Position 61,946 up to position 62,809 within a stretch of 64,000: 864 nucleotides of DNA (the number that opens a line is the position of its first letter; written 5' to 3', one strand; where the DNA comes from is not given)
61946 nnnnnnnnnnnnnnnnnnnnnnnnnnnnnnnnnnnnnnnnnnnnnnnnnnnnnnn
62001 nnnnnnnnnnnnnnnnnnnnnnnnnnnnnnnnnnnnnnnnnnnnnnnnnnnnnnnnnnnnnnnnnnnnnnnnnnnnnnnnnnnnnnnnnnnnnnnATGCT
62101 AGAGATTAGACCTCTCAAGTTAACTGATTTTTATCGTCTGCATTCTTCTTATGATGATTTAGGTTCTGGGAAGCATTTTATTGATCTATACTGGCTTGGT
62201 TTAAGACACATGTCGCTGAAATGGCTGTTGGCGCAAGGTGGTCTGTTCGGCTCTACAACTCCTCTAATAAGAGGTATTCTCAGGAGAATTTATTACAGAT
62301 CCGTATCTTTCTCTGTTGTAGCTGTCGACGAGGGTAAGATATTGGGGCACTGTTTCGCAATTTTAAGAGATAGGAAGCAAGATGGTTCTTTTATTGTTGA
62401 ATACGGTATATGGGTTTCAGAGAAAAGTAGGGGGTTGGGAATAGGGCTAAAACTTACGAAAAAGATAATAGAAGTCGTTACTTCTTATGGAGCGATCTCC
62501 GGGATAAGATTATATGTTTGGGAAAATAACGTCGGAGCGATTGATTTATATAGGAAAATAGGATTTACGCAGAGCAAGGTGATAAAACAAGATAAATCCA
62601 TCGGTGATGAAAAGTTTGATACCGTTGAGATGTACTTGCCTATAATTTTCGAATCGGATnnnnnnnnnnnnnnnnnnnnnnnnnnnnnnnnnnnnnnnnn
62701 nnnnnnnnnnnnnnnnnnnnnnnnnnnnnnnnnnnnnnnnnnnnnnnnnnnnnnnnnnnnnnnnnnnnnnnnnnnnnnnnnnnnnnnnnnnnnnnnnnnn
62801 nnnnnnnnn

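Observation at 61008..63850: DegT aminotransferase followed by a GNAT–GT4 fusion protein: a likely aminosugar N-acetylation/transfer module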

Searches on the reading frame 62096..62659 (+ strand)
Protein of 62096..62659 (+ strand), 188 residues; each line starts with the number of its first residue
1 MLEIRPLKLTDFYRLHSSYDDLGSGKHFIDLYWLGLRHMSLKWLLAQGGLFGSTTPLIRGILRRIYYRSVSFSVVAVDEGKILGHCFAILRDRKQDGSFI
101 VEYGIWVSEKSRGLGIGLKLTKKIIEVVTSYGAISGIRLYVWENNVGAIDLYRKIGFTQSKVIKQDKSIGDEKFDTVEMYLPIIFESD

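Call 20: find_homologous_proteins(query=window:62096-62659:+, max_evalue=0.001)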
Query seq(188 aa) (188 aa): 1 proteins with E <= 0.001 among 148 candidates.
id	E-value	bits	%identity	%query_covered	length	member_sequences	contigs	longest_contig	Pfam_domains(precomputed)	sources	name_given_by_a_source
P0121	4.5e-62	227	83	65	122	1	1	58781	PF00583.32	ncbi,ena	-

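Call 21: find_encoding_contigs(protein=P0121, flank=6000, max_places=3)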
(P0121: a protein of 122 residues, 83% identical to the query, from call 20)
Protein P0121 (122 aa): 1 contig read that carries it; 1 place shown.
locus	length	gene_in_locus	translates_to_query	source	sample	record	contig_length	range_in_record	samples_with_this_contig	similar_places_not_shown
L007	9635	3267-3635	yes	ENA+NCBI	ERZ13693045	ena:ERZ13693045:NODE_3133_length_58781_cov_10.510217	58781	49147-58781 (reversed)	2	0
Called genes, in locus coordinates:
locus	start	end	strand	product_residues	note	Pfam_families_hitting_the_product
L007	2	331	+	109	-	?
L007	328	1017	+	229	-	PF13489:Methyltransf_23 (faint), PF08241:Methyltransf_11, PF13649:Methyltransf_25 (weak)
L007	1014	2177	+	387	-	PF13439:Glyco_transf_4, PF13579:Glyco_trans_4_4, PF00534:Glycos_transf_1, PF13692:Glyco_trans_1_4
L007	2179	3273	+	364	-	PF01041:DegT_DnrJ_EryC1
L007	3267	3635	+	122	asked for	PF00583:Acetyltransf_1 (weak)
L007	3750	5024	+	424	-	PF13439:Glyco_transf_4 (faint), PF00534:Glycos_transf_1, PF13692:Glyco_trans_1_4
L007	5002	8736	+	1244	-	-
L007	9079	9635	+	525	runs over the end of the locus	-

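Call 29: search_protein_representatives(protein=window:62096-62659:+)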
Query: 188 residues. Proteins with E-value up to 0.001 (for the whole library): 451; up to 1e-10: 24; up to 1e-30: 1. The best 150 are listed.
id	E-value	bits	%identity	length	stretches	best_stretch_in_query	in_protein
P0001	1.1e-118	410.3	100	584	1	1-188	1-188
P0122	3.6e-25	105.3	38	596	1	3-179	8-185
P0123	6.3e-23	98.0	38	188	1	4-182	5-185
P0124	4.0e-21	92.1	42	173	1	4-127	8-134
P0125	3.3e-20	89.1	34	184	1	4-181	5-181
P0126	7.3e-20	88.0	34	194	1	4-182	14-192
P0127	5.3e-17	78.7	32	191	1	4-183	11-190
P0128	5.5e-17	78.6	39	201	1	4-159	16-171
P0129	5.3e-15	72.1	32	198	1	3-179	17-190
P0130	7.6e-15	71.6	36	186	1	4-158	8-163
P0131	2.1e-14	70.2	29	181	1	25-175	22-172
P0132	2.4e-14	70.0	29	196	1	4-182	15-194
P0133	4.3e-14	69.2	35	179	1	4-166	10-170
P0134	4.9e-14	69.0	32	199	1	4-182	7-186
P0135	1.0e-13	68.0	32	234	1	2-183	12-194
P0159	1.9e-08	50.8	30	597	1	7-166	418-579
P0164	5.7e-08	49.2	27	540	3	70-163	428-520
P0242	1.5e-05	41.4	30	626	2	68-160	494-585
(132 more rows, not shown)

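Call 30: search_protein_families(library=pfam, proteins=[P0122, P0159, P0164, P0242, P0123, P0125, P0126, P0127, P0129, P0135], max_evalue=0.001)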
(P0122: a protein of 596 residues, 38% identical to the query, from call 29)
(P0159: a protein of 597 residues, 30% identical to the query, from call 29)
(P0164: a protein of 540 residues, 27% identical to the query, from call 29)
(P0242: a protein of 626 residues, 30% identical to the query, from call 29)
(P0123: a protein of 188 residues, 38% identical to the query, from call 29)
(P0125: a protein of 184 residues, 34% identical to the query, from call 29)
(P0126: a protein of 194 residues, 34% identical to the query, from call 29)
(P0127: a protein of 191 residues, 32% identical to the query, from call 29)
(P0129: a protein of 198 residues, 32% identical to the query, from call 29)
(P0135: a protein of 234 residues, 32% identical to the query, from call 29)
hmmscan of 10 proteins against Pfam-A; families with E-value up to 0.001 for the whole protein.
P0122 (596 aa): 8 families
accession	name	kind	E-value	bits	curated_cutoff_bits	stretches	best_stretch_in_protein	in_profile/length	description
PF00534.26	Glycos_transf_1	-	1.9e-26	93.1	26.4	1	414-571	9-169/172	Glycosyl transferases group 1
PF13692.12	Glyco_trans_1_4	-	3.5e-22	79.6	27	1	423-560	4-142/142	Glycosyl transferases group 1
PF00583.31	Acetyltransf_1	-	1.6e-12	48.1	20.7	1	79-163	34-116/116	Acetyltransferase (GNAT) family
PF13508.13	Acetyltransf_7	-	5.1e-10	40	27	1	81-164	6-83/84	Acetyltransferase (GNAT) domain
PF13673.13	Acetyltransf_10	-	1.8e-07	31.6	23.6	1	81-166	34-110/128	Acetyltransferase (GNAT) domain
PF13302.13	Acetyltransf_3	-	1.1e-05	26.6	25.4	1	73-163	54-137/138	Acetyltransferase (GNAT) domain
PF13420.13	Acetyltransf_4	-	4.7e-05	23.9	24.3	1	63-183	36-154/155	Acetyltransferase (GNAT) domain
PF08445.16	FR47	-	0.00062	20.1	22.1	0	111-164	26-78/86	FR47-like protein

P0159 (597 aa): 6 families
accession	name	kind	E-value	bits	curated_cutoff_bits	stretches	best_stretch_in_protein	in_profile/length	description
PF00534.26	Glycos_transf_1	-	1.7e-27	96.5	26.4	1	220-378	12-172/172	Glycosyl transferases group 1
PF13692.12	Glyco_trans_1_4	-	8.9e-27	94.5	27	1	224-364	2-142/142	Glycosyl transferases group 1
PF00583.31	Acetyltransf_1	-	9.8e-11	42.4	20.7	1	493-570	42-116/116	Acetyltransferase (GNAT) family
PF13508.13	Acetyltransf_7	-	5.9e-09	36.6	27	1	487-571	7-83/84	Acetyltransferase (GNAT) domain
PF13673.13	Acetyltransf_10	-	4.7e-07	30.3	23.6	1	519-592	57-126/128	Acetyltransferase (GNAT) domain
PF20706.3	GT4-conflict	-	1.9e-06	27.5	26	1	221-389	195-383/385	Family 4 Glycosyltransferase in conflict systems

P0164 (540 aa): 9 families
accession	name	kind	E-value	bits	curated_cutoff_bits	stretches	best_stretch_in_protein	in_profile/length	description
PF00583.31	Acetyltransf_1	-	4.5e-62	207.9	20.7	3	423-514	24-116/116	Acetyltransferase (GNAT) family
PF13302.13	Acetyltransf_3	-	6.1e-51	173.2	25.4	3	10-144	2-138/138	Acetyltransferase (GNAT) domain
PF13508.13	Acetyltransf_7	-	5.1e-43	145.8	27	3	432-515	6-83/84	Acetyltransferase (GNAT) domain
PF13673.13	Acetyltransf_10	-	1.1e-23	84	23.6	2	55-149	28-113/128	Acetyltransferase (GNAT) domain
PF13420.13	Acetyltransf_4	-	1.1e-21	77.9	24.3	3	418-534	37-154/155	Acetyltransferase (GNAT) domain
PF13523.12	Acetyltransf_8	-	9.8e-13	48.4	27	1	420-519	36-142/145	Acetyltransferase (GNAT) domain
PF08445.16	FR47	-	1.5e-12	47.7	22.1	0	87-146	22-80/86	FR47-like protein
PF14542.12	Acetyltransf_CG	-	7.2e-08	32.9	30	0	463-485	31-53/80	GCN5-related N-acetyl-transferase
PF13527.13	Acetyltransf_9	-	9.1e-08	32.6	25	0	384-514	3-124/127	Acetyltransferase (GNAT) domain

P0242 (626 aa): 6 families
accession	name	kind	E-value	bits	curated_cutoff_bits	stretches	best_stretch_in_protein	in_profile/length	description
PF00583.31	Acetyltransf_1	-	3.6e-30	105.1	20.7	2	294-372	40-116/116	Acetyltransferase (GNAT) family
PF13508.13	Acetyltransf_7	-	4.8e-22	78.6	27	2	296-373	12-83/84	Acetyltransferase (GNAT) domain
PF08445.16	FR47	-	3.7e-13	49.7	22.1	1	314-375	20-80/86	FR47-like protein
PF13673.13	Acetyltransf_10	-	1.8e-11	44.5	23.6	1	293-384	37-118/128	Acetyltransferase (GNAT) domain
PF13527.13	Acetyltransf_9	-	7.9e-10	39.3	25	1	308-372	65-124/127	Acetyltransferase (GNAT) domain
PF13302.13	Acetyltransf_3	-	8.6e-05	23.7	25.4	0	303-373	66-138/138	Acetyltransferase (GNAT) domain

P0123 (188 aa): 6 families
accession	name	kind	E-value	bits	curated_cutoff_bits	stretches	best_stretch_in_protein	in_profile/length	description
PF00583.31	Acetyltransf_1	-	2.1e-12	47.8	20.7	1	78-160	37-116/116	Acetyltransferase (GNAT) family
PF13508.13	Acetyltransf_7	-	7.8e-10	39.4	27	1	78-162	7-84/84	Acetyltransferase (GNAT) domain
PF13420.13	Acetyltransf_4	-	2.7e-09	37.7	24.3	1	50-180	27-154/155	Acetyltransferase (GNAT) domain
PF13673.13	Acetyltransf_10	-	8.4e-08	32.7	23.6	1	109-172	57-119/128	Acetyltransferase (GNAT) domain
PF13302.13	Acetyltransf_3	-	3.6e-06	28.2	25.4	1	79-161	57-138/138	Acetyltransferase (GNAT) domain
PF08445.16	FR47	-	5.9e-05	23.4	22.1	1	108-164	26-81/86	FR47-like protein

P0125 (184 aa): 5 families
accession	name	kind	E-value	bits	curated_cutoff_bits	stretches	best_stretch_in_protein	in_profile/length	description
PF00583.31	Acetyltransf_1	-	4.4e-16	59.6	20.7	1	69-157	31-116/116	Acetyltransferase (GNAT) family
PF13508.13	Acetyltransf_7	-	1.7e-10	41.6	27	1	73-159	4-84/84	Acetyltransferase (GNAT) domain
PF13420.13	Acetyltransf_4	-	2e-08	34.9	24.3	1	57-174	34-151/155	Acetyltransferase (GNAT) domain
PF13673.13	Acetyltransf_10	-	2.6e-08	34.3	23.6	1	69-161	27-111/128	Acetyltransferase (GNAT) domain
PF08445.16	FR47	-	7.8e-05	23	22.1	1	94-160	18-80/86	FR47-like protein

P0126 (194 aa): 5 families
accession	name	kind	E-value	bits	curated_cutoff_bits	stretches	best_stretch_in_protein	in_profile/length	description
PF00583.31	Acetyltransf_1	-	1e-14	55.2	20.7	1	96-167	45-116/116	Acetyltransferase (GNAT) family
PF13508.13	Acetyltransf_7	-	1.2e-11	45.2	27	1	90-169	11-84/84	Acetyltransferase (GNAT) domain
PF13302.13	Acetyltransf_3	-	1.9e-09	38.8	25.4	1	102-168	74-138/138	Acetyltransferase (GNAT) domain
PF13673.13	Acetyltransf_10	-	1.3e-07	32.1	23.6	1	117-184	58-121/128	Acetyltransferase (GNAT) domain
PF08445.16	FR47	-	1.6e-05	25.2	22.1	1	115-170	26-80/86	FR47-like protein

P0127 (191 aa): 6 families
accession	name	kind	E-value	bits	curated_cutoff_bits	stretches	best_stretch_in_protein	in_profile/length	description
PF00583.31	Acetyltransf_1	-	1.7e-16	61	20.7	1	83-164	37-116/116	Acetyltransferase (GNAT) family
PF13508.13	Acetyltransf_7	-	2e-12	47.8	27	1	88-166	11-84/84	Acetyltransferase (GNAT) domain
PF13420.13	Acetyltransf_4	-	4.4e-10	40.2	24.3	1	84-183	53-153/155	Acetyltransferase (GNAT) domain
PF13302.13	Acetyltransf_3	-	1.7e-08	35.7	25.4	1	72-165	52-138/138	Acetyltransferase (GNAT) domain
PF13673.13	Acetyltransf_10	-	2.1e-08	34.7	23.6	1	112-167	56-110/128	Acetyltransferase (GNAT) domain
PF08445.16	FR47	-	2.2e-08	34.4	22.1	1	107-166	21-79/86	FR47-like protein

P0129 (198 aa): 6 families
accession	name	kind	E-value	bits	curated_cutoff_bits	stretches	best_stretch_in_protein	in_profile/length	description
PF00583.31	Acetyltransf_1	-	1e-16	61.7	20.7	1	80-170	27-116/116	Acetyltransferase (GNAT) family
PF13673.13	Acetyltransf_10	-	1.5e-12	48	23.6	1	85-193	31-127/128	Acetyltransferase (GNAT) domain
PF13508.13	Acetyltransf_7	-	3.2e-12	47.1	27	1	90-172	8-84/84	Acetyltransferase (GNAT) domain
PF13302.13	Acetyltransf_3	-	1.6e-08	35.8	25.4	1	92-171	60-138/138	Acetyltransferase (GNAT) domain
PF13420.13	Acetyltransf_4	-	4.1e-08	33.8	24.3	1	84-183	48-147/155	Acetyltransferase (GNAT) domain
PF08445.16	FR47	-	3.9e-07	30.4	22.1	1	118-173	26-80/86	FR47-like protein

P0135 (234 aa): 7 families
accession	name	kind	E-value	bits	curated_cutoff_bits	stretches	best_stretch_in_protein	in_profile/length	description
PF00583.31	Acetyltransf_1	-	3.3e-17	63.2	20.7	1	86-168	37-116/116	Acetyltransferase (GNAT) family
PF13508.13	Acetyltransf_7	-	7.5e-14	52.3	27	1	85-169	6-83/84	Acetyltransferase (GNAT) domain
PF13673.13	Acetyltransf_10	-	1.3e-11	45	23.6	1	85-172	33-111/128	Acetyltransferase (GNAT) domain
PF13302.13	Acetyltransf_3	-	2e-10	41.9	25.4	1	79-169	56-138/138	Acetyltransferase (GNAT) domain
PF08445.16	FR47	-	1.6e-06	28.4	22.1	1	110-170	22-79/86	FR47-like protein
PF13420.13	Acetyltransf_4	-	4e-06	27.4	24.3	1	88-176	54-142/155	Acetyltransferase (GNAT) domain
PF14542.12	Acetyltransf_CG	-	0.00041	20.9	30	1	118-146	31-59/80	GCN5-related N-acetyl-transferase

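Call 31: find_encoding_contigs(protein=P0122, flank=10000, max_places=2)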
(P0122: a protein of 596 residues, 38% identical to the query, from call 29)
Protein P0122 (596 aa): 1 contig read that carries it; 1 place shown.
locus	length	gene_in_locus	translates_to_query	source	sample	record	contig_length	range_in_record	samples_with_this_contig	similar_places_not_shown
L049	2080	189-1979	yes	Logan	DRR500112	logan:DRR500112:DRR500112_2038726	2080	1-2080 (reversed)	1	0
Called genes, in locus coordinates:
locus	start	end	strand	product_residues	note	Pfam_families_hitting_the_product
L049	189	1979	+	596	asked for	PF13302:Acetyltransf_3 (faint), PF00583:Acetyltransf_1, PF13508:Acetyltransf_7, PF13673:Acetyltransf_10 (weak), PF00534:Glycos_transf_1, PF13692:Glyco_trans_1_4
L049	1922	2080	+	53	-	?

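Call 32: find_encoding_contigs(protein=P0123, flank=8000, max_places=2)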
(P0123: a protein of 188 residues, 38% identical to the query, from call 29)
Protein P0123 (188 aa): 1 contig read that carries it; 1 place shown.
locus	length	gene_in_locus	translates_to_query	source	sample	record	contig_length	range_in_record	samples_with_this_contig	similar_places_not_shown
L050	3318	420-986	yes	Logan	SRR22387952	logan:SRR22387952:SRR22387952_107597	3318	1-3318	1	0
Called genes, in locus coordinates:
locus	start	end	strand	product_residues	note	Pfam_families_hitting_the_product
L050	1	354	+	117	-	?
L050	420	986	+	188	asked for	PF13302:Acetyltransf_3 (weak), PF13420:Acetyltransf_4, PF00583:Acetyltransf_1, PF13508:Acetyltransf_7, PF13673:Acetyltransf_10 (weak)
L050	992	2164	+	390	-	PF01041:DegT_DnrJ_EryC1, PF00155:Aminotran_1_2, PF01053:Cys_Met_Meta_PP (weak), PF01212:Beta_elim_lyase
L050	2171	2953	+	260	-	PF00483:NTP_transferase, PF12804:NTP_transf_3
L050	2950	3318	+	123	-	?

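Call 36: find_homologous_proteins(query=A4, max_evalue=1e-8)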
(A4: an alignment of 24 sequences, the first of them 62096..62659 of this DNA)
Query A4 (24 sequences) (188 aa, profile of the alignment): 18 proteins with E <= 1e-8 among 5648 candidates.
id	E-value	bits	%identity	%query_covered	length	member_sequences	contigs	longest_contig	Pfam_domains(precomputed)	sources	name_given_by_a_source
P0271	1.5e-73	265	33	96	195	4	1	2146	PF13673.14,PF13420.14,PF13302.14,PF13508.14,PF08445.17,PF00583.32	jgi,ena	-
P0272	2.0e-67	245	35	94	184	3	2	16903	PF13673.14,PF13420.14,PF13302.14,PF13508.14,PF08445.17,PF00583.32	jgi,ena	-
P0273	3.9e-66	241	35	84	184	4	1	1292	PF13673.14,PF13420.14,PF13302.14,PF13508.14,PF08445.17,PF00583.32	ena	-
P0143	2.0e-64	235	31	82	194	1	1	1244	PF13673.14,PF13508.14,PF00583.32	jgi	-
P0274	9.4e-64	233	35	83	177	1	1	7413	PF13673.14,PF13420.14,PF13302.14,PF13508.14,PF08445.17,PF00583.32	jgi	jgi:ribosomal protein S18 acetylase RimI-like enzyme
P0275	5.4e-62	227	29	96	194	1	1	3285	PF13673.14,PF13420.14,PF13508.14,PF08445.17,PF00583.32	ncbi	-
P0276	9.0e-62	226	29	95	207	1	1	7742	PF13508.14,PF00583.32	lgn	-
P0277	2.1e-61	225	33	95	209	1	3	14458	PF13508.14,PF00583.32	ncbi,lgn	-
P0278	5.0e-61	224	29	95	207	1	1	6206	PF13508.14,PF00583.32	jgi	-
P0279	2.4e-60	222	28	95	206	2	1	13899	PF13508.14,PF00583.32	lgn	-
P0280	1.2e-59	219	32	95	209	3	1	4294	PF13508.14,PF00583.32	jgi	-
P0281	1.3e-59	219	35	75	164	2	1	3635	PF13673.14,PF13420.14,PF13302.14,PF13508.14,PF08445.17,PF00583.32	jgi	jgi:ribosomal protein S18 acetylase RimI-like enzyme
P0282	2.3e-59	219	29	98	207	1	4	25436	PF13673.14,PF13420.14,PF13508.14,PF00583.32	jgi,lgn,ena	-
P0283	1.7e-58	216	29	95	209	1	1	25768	PF13508.14,PF00583.32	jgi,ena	-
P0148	1.3e-57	213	28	96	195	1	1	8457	PF00583.32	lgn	-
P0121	9.1e-32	128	83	65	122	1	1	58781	PF00583.32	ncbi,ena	-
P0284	5.8e-10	57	26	51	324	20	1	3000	PF13673.14,PF13420.14,PF13302.14,PF13508.14,PF08445.17,PF14542.13,PF13527.14,PF00583.32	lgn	-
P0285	2.0e-9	56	28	81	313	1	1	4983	PF13673.14,PF13420.14,PF13302.14,PF13508.14,PF08445.17,PF14542.13,PF13527.14,PF00583.32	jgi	-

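Call 37: find_encoding_contigs(protein=P0272, flank=7000, max_places=1)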
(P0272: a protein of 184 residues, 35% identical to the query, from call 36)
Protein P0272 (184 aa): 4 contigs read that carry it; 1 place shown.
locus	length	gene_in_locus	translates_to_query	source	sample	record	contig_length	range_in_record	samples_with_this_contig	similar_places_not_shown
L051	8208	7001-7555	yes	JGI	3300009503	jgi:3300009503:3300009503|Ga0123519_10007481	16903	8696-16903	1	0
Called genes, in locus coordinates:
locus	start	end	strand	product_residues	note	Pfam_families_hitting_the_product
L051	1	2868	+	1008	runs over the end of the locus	-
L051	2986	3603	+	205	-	PF13489:Methyltransf_23, PF08241:Methyltransf_11, PF08242:Methyltransf_12 (weak), PF13649:Methyltransf_25, PF13847:Methyltransf_31 (weak)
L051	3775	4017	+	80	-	-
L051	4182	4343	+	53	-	-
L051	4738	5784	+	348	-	PF00535:Glycos_transf_2, PF10111:Glyco_tranf_2_2, PF13506:Glyco_transf_21 (faint), PF13641:Glyco_tranf_2_3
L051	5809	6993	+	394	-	PF00534:Glycos_transf_1, PF13692:Glyco_trans_1_4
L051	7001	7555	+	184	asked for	PF13302:Acetyltransf_3 (weak), PF00583:Acetyltransf_1, PF13420:Acetyltransf_4, PF13673:Acetyltransf_10, PF13508:Acetyltransf_7, PF08445:FR47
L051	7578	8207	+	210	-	?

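Call 38: find_encoding_contigs(protein=P0282, flank=7000, max_places=1)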
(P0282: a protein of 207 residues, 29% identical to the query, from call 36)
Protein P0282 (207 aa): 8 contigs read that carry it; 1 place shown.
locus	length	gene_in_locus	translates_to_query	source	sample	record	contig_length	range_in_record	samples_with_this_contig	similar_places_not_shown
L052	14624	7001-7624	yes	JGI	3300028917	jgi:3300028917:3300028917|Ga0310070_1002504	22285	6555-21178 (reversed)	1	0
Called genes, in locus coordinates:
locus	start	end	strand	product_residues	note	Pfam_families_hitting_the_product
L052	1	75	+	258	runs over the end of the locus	PF01522:Polysacc_deac_1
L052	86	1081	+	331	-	PF01073:3Beta_HSD, PF01370:Epimerase, PF04321:RmlD_sub_bind (weak), PF16363:GDP_Man_Dehyd (weak), PF02719:Polysacc_synt_2 (faint)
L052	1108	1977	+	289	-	PF01522:Polysacc_deac_1, PF11959:DUF3473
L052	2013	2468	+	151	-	PF00583:Acetyltransf_1, PF13673:Acetyltransf_10 (weak), PF13508:Acetyltransf_7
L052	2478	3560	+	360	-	PF02388:FemAB, PF13480:Acetyltransf_6, PF02388:FemAB (weak)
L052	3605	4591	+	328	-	PF13506:Glyco_transf_21, PF13641:Glyco_tranf_2_3, PF00535:Glycos_transf_2, PF10111:Glyco_tranf_2_2, PF13632:Glyco_trans_2_3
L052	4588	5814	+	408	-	PF13439:Glyco_transf_4, PF13579:Glyco_trans_4_4, PF00534:Glycos_transf_1, PF13692:Glyco_trans_1_4, PF13524:Glyco_trans_1_2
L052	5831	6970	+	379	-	PF13480:Acetyltransf_6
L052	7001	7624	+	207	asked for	PF00583:Acetyltransf_1, PF13420:Acetyltransf_4, PF13508:Acetyltransf_7, PF13673:Acetyltransf_10 (faint)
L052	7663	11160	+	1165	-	-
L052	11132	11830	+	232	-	PF01209:Ubie_methyltran, PF02353:CMAS, PF08003:Methyltransf_9, PF13489:Methyltransf_23, PF13847:Methyltransf_31, PF08241:Methyltransf_11, PF08242:Methyltransf_12, PF13649:Methyltransf_25, +1 more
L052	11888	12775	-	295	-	PF12708:Pect-lyase_RHGA_epim, PF05048:NosD, PF13229:Beta_helix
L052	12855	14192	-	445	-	PF03721:UDPG_MGDP_dh_N, PF03446:NAD_binding_2, PF00984:UDPG_MGDP_dh, PF03720:UDPG_MGDP_dh_C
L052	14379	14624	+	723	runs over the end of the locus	PF13231:PMT_2 (weak)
